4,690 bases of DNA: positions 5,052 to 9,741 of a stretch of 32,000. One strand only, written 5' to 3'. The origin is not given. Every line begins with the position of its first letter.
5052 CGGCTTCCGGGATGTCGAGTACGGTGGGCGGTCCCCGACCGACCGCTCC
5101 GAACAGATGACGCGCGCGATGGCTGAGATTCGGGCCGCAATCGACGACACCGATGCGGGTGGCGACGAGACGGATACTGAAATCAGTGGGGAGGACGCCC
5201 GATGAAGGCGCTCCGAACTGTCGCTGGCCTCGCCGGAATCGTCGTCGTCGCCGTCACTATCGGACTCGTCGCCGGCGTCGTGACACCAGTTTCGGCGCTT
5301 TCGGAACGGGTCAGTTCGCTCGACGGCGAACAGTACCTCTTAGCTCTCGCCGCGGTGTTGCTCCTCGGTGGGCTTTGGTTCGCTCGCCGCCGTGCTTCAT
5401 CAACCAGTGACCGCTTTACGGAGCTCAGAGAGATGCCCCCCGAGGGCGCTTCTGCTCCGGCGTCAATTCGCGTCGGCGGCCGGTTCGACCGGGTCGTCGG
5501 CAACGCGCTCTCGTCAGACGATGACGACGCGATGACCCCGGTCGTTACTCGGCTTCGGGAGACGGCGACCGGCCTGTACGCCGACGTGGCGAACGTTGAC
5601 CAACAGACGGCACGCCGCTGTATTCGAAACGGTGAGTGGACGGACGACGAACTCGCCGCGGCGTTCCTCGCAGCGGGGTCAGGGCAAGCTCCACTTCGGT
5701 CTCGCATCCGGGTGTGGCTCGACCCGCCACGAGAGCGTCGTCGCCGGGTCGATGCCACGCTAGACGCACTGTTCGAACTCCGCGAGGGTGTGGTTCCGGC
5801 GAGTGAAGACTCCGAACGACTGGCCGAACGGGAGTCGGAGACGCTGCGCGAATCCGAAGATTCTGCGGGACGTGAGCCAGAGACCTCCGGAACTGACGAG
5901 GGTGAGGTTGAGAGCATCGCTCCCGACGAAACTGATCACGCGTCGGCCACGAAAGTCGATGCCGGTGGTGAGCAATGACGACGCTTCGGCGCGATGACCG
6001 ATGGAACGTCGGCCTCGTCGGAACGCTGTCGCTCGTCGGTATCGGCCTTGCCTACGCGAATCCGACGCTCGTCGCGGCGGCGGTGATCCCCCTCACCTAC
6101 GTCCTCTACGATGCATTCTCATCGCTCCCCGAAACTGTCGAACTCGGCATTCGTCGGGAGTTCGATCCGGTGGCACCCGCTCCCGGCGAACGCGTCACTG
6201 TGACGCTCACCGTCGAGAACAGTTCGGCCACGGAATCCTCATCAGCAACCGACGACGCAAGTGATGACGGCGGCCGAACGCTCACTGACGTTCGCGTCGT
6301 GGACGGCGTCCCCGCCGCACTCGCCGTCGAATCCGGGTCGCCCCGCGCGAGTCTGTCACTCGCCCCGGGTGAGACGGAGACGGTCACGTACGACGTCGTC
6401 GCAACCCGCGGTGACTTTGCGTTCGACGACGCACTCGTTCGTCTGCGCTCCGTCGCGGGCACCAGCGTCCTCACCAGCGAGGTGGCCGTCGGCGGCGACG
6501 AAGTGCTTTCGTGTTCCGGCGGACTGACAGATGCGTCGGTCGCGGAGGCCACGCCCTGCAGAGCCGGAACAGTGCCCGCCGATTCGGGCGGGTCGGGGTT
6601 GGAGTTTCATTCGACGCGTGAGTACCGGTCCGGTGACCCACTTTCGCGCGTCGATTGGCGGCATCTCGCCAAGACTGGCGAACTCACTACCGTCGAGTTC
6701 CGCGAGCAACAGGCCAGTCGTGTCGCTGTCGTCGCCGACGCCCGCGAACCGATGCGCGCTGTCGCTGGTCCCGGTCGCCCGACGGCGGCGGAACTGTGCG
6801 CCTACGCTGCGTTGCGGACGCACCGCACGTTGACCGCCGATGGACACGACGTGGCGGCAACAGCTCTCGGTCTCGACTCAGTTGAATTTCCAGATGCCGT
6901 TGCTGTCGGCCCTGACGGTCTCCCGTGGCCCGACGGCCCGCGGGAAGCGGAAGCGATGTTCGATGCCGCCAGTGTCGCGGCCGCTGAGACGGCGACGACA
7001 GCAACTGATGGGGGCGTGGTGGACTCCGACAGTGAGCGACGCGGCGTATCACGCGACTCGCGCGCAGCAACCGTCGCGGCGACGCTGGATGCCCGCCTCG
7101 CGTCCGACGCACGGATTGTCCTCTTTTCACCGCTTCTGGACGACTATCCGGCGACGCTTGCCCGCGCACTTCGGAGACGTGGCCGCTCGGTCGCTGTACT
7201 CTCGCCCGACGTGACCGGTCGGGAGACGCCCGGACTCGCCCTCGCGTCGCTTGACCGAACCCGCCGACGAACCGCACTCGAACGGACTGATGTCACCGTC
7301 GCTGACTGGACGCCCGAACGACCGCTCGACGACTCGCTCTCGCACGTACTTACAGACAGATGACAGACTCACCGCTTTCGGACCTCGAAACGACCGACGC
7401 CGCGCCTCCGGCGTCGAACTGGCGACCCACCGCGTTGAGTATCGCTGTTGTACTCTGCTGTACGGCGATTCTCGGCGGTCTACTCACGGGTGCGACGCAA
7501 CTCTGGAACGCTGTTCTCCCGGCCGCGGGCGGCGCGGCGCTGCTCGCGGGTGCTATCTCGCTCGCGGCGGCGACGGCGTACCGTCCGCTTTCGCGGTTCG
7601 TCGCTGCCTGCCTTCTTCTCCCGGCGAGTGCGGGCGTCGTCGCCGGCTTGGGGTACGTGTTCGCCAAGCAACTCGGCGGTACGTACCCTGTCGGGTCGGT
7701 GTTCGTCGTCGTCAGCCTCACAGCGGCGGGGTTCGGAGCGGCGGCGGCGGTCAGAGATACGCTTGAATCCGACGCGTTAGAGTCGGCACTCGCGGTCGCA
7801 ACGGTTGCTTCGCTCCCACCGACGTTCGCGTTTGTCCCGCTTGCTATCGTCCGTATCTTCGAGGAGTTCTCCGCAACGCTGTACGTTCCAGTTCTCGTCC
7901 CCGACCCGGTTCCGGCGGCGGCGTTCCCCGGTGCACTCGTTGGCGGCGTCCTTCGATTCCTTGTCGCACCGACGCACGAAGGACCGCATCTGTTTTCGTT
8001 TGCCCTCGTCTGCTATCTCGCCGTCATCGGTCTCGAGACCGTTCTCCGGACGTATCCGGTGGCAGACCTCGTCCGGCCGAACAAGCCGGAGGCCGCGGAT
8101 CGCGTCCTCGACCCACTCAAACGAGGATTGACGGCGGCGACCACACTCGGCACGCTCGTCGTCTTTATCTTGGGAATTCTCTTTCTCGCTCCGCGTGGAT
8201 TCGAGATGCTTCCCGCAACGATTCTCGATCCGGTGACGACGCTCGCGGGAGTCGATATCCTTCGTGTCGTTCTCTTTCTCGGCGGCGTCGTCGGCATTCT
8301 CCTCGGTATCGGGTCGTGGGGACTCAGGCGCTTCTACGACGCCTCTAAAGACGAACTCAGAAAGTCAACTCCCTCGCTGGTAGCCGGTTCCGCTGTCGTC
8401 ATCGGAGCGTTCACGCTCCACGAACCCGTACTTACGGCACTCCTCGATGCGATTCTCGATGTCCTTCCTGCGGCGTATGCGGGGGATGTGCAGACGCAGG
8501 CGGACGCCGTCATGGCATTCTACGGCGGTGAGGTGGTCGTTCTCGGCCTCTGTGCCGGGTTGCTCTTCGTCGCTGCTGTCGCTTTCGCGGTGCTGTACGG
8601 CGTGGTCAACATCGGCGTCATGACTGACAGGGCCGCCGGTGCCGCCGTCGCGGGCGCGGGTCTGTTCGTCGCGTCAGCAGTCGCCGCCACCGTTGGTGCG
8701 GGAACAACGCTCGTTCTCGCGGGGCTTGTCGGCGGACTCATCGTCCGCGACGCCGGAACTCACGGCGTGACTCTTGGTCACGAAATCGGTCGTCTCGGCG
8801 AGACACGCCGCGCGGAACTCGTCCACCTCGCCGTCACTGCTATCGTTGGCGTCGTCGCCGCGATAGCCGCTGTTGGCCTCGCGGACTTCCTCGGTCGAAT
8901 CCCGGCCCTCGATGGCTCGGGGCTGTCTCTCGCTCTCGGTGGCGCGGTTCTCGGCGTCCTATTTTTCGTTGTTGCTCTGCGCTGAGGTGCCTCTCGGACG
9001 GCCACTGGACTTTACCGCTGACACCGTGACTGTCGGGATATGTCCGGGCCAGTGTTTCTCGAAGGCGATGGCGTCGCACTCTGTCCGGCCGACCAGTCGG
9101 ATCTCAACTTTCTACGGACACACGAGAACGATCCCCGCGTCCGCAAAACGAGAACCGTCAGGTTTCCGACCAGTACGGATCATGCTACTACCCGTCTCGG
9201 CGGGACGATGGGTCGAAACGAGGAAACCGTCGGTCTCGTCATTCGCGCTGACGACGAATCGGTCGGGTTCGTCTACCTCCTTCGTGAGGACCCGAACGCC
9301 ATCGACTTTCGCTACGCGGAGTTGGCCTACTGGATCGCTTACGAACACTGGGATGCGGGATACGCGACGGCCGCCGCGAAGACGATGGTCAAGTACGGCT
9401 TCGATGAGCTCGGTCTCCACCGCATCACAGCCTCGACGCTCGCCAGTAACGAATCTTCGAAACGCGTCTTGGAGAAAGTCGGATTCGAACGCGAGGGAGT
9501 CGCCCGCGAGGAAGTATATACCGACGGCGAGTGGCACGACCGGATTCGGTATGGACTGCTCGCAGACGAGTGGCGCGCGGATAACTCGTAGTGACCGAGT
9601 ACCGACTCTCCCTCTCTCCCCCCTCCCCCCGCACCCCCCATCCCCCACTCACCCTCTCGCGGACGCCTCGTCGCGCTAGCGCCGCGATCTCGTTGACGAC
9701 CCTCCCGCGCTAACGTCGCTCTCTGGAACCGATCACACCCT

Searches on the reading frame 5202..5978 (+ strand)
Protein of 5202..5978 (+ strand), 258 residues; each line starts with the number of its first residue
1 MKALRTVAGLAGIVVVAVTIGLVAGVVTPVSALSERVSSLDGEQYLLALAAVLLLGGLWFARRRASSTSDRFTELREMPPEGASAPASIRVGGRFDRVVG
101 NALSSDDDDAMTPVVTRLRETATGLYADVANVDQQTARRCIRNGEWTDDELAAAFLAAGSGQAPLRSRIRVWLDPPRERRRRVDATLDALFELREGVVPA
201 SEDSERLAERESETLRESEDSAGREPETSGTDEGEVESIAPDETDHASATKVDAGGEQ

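Call 43: search_protein_families(library=pfam, proteins=[window:5202-5978:+], max_evalue=0.0001)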
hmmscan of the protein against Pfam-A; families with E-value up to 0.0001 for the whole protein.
window:5202-5978:+ (258 aa): 1 family
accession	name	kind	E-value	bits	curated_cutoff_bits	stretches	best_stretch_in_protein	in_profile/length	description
PF23933.1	DUF7269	-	3.8e-27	95.8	29.1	1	15-186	3-162/162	Family of unknown function (DUF7269)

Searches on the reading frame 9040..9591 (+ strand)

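Call 43: search_protein_families(library=pfam, proteins=[window:9040-9591:+], max_evalue=0.0001)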
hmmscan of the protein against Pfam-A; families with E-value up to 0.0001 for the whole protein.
window:9040-9591:+ (183 aa): 4 families
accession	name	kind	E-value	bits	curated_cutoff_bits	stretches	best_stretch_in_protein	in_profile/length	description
PF13302.13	Acetyltransf_3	-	1.2e-23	84.8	25.4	1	14-150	4-138/138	Acetyltransferase (GNAT) domain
PF13420.13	Acetyltransf_4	-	7.9e-12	45.9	24.3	1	18-168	5-153/155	Acetyltransferase (GNAT) domain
PF00583.31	Acetyltransf_1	-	1.9e-10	41.5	20.7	1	58-149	29-116/116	Acetyltransferase (GNAT) family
PF13523.12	Acetyltransf_8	-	4.6e-06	26.8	27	1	19-153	3-141/145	Acetyltransferase (GNAT) domain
